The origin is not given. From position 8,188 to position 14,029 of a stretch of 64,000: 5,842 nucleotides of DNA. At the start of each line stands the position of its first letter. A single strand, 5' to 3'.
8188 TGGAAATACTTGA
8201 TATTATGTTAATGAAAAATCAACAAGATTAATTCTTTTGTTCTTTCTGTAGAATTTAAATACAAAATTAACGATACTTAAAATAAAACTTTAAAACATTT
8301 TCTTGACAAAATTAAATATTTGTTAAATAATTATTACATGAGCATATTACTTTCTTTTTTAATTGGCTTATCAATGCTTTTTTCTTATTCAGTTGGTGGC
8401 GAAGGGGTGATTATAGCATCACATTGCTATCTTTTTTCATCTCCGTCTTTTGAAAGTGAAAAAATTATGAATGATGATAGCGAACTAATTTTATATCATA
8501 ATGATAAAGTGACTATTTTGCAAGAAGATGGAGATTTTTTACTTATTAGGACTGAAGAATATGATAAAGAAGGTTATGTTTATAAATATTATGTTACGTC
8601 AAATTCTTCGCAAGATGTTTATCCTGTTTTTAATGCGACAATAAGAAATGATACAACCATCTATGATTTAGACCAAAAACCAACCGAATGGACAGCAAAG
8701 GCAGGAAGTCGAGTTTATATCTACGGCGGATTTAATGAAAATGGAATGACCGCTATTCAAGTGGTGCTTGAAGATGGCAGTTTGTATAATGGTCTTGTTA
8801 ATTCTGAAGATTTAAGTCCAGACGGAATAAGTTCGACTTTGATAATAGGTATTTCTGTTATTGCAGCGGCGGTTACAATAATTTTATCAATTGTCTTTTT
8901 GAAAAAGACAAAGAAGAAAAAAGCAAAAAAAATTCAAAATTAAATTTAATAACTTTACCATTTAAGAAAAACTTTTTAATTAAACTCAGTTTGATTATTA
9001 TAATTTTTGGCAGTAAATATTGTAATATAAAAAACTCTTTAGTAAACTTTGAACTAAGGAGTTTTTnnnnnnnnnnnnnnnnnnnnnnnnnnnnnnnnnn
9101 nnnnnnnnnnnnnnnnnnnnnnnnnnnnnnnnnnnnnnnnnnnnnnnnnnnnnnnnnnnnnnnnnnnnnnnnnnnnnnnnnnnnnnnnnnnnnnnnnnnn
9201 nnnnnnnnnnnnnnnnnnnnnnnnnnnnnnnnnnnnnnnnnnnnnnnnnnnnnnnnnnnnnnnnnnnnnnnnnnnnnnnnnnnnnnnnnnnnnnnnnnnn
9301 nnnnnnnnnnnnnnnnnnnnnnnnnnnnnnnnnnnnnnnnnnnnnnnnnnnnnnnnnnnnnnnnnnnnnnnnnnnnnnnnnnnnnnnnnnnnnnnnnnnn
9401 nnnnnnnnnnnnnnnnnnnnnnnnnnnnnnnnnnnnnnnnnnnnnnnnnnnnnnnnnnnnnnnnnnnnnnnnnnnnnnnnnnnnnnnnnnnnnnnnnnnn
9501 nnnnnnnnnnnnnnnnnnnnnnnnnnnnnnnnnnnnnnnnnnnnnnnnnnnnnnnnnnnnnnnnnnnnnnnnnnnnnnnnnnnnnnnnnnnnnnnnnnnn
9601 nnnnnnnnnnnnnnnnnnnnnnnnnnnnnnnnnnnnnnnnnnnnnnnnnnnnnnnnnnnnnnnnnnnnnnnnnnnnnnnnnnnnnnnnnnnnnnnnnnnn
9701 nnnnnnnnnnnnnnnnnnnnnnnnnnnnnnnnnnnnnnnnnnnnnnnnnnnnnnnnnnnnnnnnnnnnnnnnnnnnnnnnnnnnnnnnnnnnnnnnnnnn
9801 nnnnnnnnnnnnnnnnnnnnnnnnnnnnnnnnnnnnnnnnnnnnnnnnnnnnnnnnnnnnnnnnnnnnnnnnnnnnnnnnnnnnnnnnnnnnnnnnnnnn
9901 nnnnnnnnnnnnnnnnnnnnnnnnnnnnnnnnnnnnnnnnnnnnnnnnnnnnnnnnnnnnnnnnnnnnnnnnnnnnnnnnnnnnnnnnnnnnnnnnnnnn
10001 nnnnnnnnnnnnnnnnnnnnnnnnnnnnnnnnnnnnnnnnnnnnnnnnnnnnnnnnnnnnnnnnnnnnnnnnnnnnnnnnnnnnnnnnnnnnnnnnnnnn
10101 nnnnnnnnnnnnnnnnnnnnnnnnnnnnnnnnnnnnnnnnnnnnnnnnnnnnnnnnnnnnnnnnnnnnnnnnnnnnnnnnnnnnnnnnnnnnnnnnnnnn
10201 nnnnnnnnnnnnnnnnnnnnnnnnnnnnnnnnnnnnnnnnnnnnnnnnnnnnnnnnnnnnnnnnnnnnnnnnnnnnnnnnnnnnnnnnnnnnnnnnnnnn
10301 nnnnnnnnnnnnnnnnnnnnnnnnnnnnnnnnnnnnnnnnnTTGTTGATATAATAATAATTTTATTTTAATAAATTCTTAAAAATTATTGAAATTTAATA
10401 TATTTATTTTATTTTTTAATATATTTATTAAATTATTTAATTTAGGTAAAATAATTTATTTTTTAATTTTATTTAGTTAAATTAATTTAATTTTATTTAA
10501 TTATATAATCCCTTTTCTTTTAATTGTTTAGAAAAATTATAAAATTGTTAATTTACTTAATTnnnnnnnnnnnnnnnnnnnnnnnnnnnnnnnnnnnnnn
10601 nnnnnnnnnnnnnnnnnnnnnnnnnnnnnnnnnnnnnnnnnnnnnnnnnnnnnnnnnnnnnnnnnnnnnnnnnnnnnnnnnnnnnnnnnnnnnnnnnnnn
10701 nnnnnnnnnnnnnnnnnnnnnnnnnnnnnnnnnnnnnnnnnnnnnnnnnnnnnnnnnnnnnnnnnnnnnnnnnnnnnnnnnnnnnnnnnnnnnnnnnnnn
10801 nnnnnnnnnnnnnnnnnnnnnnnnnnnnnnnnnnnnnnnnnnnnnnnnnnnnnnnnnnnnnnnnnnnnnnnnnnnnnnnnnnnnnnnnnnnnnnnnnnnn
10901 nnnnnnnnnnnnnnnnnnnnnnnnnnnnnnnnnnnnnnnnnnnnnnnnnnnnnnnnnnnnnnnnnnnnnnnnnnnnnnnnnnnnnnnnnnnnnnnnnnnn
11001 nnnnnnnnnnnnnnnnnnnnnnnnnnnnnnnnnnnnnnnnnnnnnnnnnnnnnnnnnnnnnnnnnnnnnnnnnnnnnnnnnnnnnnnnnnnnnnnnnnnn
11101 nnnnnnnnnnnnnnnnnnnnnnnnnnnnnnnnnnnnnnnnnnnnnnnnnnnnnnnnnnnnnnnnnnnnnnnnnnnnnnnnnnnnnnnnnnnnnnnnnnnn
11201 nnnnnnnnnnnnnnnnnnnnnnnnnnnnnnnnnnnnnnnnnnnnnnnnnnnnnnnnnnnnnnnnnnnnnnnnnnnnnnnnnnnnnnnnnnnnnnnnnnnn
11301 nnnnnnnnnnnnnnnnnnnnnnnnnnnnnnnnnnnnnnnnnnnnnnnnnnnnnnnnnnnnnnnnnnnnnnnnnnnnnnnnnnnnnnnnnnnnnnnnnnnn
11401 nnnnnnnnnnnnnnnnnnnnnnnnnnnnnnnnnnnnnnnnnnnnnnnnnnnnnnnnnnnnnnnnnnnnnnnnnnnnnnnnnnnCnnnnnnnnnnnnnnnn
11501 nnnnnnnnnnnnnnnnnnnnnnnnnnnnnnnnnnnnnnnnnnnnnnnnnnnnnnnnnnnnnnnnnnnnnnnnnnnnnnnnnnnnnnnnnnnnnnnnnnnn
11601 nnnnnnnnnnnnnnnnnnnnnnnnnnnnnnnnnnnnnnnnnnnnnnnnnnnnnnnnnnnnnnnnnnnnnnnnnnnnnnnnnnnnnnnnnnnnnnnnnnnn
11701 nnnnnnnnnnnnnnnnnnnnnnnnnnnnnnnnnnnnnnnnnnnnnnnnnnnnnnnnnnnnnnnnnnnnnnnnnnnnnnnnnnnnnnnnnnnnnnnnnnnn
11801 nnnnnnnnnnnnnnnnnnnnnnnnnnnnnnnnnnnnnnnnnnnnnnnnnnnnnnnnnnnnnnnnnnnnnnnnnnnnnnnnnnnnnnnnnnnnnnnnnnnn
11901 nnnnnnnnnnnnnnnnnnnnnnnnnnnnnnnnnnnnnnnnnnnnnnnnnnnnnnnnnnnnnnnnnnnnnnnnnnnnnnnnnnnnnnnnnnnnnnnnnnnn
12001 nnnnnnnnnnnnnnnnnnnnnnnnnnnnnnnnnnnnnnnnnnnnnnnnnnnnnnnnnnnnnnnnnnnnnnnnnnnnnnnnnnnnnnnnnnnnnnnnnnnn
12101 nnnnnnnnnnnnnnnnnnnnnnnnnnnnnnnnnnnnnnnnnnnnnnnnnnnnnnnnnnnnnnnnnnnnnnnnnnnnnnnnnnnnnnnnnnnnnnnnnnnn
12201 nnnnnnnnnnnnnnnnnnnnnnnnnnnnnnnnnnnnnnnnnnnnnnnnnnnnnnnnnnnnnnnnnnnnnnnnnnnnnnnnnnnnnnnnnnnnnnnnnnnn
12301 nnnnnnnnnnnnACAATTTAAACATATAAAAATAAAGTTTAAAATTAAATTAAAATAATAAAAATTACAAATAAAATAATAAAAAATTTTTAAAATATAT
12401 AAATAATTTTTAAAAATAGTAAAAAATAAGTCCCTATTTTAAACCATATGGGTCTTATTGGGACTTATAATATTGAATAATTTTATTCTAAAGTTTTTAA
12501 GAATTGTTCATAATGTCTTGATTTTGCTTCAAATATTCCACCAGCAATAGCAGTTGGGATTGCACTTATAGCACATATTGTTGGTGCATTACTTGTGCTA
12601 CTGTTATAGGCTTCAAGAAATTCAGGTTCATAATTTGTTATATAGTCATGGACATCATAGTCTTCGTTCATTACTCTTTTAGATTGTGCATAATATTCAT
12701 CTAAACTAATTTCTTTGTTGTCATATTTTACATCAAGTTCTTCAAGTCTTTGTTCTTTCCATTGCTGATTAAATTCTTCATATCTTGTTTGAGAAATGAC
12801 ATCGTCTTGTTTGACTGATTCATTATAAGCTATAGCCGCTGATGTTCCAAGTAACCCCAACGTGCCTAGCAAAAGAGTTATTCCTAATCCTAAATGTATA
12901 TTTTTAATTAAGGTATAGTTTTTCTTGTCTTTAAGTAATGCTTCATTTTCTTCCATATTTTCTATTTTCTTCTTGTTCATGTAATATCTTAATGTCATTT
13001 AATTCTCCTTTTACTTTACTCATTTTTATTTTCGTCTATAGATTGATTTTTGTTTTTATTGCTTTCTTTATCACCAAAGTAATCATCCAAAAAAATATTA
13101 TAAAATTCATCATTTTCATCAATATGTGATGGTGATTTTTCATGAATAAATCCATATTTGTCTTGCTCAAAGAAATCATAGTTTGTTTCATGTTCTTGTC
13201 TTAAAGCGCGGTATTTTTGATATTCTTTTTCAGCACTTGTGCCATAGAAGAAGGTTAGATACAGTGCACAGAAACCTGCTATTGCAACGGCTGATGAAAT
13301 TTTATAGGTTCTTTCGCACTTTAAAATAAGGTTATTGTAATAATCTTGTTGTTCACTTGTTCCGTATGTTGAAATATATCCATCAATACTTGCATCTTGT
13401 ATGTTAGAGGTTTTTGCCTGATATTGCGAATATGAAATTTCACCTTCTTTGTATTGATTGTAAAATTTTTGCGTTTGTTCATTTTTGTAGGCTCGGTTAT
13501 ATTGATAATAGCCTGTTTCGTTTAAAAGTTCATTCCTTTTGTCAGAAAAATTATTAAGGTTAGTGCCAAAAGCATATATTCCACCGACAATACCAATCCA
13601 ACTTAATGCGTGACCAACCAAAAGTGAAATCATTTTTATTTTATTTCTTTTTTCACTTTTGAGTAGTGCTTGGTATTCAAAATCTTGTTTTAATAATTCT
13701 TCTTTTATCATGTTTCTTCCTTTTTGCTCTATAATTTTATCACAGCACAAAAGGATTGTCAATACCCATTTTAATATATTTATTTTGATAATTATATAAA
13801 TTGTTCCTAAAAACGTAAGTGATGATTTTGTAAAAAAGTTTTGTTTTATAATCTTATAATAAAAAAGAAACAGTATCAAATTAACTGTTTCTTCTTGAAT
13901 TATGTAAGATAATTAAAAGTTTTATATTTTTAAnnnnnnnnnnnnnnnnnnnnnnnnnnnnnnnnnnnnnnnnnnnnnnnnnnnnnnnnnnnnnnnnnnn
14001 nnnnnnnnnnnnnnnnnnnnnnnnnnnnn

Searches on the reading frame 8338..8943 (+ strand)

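Call 5: search_protein_families(library=pfam, proteins=[window:8338-8943:+])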
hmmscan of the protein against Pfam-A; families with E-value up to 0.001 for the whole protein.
window:8338-8943:+ (201 aa): 1 family
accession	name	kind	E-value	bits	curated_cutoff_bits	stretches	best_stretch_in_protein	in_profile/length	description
PF08239.17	SH3_3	-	0.00074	20.1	27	0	52-86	19-53/54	Bacterial SH3 domain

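Call 47: search_protein_families(library=ncbifam, proteins=[window:8338-8943:+], max_evalue=0.001)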
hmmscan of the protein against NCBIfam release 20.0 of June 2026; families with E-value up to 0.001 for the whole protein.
window:8338-8943:+ (201 aa): 0 families

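Call 77: search_protein_families(library=pfam, proteins=[window:8338-8943:+], max_evalue=0.01)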
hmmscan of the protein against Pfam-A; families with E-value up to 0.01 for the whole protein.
window:8338-8943:+ (201 aa): 1 family
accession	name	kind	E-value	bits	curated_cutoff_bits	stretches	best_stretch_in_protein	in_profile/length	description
PF08239.17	SH3_3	-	0.00074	20.1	27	1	52-86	19-53/54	Bacterial SH3 domain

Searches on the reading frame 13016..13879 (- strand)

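Call 77: search_protein_families(library=pfam, proteins=[window:13016-13879:-], max_evalue=0.01)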
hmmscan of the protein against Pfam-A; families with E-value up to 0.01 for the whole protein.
window:13016-13879:- (287 aa): 1 family
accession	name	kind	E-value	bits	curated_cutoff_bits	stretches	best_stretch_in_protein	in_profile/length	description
PF22428.2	Dis32-like_C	-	0.00026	20.9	27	1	158-177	9-28/32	DIS3-like exonuclease 2-like, C-terminal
